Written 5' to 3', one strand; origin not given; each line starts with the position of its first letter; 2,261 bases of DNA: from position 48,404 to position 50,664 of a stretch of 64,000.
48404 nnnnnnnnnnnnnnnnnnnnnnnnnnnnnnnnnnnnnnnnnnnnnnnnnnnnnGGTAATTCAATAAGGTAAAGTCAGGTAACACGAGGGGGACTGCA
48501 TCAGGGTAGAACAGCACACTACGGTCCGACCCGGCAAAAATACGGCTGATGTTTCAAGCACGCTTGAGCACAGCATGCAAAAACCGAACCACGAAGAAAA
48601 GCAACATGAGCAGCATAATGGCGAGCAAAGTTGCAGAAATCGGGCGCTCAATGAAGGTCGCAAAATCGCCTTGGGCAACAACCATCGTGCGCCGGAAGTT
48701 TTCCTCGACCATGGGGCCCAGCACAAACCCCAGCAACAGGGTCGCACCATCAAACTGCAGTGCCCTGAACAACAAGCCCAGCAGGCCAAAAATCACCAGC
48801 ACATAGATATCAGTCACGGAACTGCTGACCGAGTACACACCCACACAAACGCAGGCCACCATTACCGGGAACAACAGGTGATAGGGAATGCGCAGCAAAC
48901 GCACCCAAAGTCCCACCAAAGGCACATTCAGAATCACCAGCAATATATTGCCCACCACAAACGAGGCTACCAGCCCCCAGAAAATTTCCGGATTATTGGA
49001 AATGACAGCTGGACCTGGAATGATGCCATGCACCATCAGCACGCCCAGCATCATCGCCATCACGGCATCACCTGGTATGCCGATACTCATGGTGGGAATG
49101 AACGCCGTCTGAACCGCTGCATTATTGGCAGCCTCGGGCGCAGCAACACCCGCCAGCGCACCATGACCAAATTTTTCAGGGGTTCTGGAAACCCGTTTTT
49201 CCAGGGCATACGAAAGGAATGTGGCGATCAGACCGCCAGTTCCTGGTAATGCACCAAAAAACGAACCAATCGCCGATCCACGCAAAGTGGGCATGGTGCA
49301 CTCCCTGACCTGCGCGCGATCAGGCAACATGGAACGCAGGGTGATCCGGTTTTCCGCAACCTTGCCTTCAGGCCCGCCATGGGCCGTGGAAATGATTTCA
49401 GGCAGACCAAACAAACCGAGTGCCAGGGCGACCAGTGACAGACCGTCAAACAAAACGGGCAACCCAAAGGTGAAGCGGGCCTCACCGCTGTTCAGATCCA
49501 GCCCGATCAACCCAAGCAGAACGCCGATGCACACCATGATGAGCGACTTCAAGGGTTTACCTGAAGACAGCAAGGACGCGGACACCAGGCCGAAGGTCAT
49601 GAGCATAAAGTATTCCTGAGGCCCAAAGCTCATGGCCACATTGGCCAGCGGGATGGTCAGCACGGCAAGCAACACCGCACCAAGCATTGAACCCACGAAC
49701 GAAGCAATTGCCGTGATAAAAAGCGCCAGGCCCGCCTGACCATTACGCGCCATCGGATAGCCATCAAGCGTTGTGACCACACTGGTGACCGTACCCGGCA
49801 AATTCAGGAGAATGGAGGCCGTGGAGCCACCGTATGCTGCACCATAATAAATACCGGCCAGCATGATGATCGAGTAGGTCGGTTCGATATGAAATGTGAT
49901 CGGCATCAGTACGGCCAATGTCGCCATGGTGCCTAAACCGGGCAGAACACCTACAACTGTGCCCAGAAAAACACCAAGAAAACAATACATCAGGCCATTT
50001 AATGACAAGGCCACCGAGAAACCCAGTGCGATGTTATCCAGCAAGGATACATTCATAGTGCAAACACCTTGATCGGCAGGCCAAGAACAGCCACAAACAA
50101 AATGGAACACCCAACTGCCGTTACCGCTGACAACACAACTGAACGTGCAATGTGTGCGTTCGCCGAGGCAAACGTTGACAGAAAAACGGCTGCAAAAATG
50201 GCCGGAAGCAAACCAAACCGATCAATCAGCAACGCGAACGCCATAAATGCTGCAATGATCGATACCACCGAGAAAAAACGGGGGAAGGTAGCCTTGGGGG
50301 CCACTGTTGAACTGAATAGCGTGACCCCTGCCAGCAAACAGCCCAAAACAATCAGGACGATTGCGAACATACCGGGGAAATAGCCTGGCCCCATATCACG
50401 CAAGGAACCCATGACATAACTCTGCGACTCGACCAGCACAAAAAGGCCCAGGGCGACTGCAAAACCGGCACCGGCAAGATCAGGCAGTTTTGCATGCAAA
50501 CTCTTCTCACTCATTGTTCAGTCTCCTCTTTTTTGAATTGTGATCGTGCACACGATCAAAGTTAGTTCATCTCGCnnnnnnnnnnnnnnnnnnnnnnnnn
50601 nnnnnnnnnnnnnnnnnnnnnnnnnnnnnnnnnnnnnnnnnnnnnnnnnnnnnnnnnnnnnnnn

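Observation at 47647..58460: Ten-gene minus-strand acyl-CoA operon combining an ADP-forming CoA ligase, paired ACADs, three SDRs, a CMD-family protein and tctBA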

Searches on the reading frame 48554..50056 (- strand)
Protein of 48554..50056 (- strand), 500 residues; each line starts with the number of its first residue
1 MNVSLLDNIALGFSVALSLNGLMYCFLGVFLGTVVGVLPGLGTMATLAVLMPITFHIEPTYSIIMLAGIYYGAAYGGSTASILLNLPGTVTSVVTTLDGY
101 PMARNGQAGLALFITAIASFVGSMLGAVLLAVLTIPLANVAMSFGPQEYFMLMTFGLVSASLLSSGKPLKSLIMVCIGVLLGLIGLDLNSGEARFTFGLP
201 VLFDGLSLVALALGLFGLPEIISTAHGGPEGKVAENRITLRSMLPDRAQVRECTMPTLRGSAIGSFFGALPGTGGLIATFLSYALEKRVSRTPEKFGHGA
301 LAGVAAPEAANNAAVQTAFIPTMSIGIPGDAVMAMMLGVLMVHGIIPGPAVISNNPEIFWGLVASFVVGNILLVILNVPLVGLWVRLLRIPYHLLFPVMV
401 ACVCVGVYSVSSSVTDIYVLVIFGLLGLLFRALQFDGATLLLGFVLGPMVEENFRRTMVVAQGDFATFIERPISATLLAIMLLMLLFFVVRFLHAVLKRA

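Call 4: search_protein_families(library=pfam, proteins=[window:48554-50056:-])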
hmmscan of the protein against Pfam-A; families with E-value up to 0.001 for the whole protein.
window:48554-50056:- (500 aa): 1 family
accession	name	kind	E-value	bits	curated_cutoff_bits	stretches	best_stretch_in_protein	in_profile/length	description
PF01970.21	TctA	-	2e-151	504.8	28.9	1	22-442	1-423/423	Tripartite tricarboxylate transporter TctA family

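Call 5: search_protein_families(library=ncbifam, proteins=[window:48554-50056:-])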
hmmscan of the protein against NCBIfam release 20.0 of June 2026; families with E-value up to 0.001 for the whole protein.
window:48554-50056:- (500 aa): 0 families

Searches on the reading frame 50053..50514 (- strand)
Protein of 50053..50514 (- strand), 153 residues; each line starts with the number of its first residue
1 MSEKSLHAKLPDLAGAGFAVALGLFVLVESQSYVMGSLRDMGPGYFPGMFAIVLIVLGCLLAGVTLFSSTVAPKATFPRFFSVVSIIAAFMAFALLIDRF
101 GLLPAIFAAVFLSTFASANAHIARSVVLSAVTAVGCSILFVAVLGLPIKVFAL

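Call 4: search_protein_families(library=pfam, proteins=[window:50053-50514:-])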
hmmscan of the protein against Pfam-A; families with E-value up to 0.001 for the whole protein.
window:50053-50514:- (153 aa): 1 family
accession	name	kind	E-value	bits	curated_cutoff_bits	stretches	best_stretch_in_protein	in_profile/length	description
PF07331.16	TctB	-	1.8e-13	51.3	29.1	1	14-147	3-135/137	Tripartite tricarboxylate transporter TctB family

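Call 5: search_protein_families(library=ncbifam, proteins=[window:50053-50514:-])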
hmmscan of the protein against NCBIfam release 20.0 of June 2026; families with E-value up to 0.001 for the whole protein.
window:50053-50514:- (153 aa): 0 families
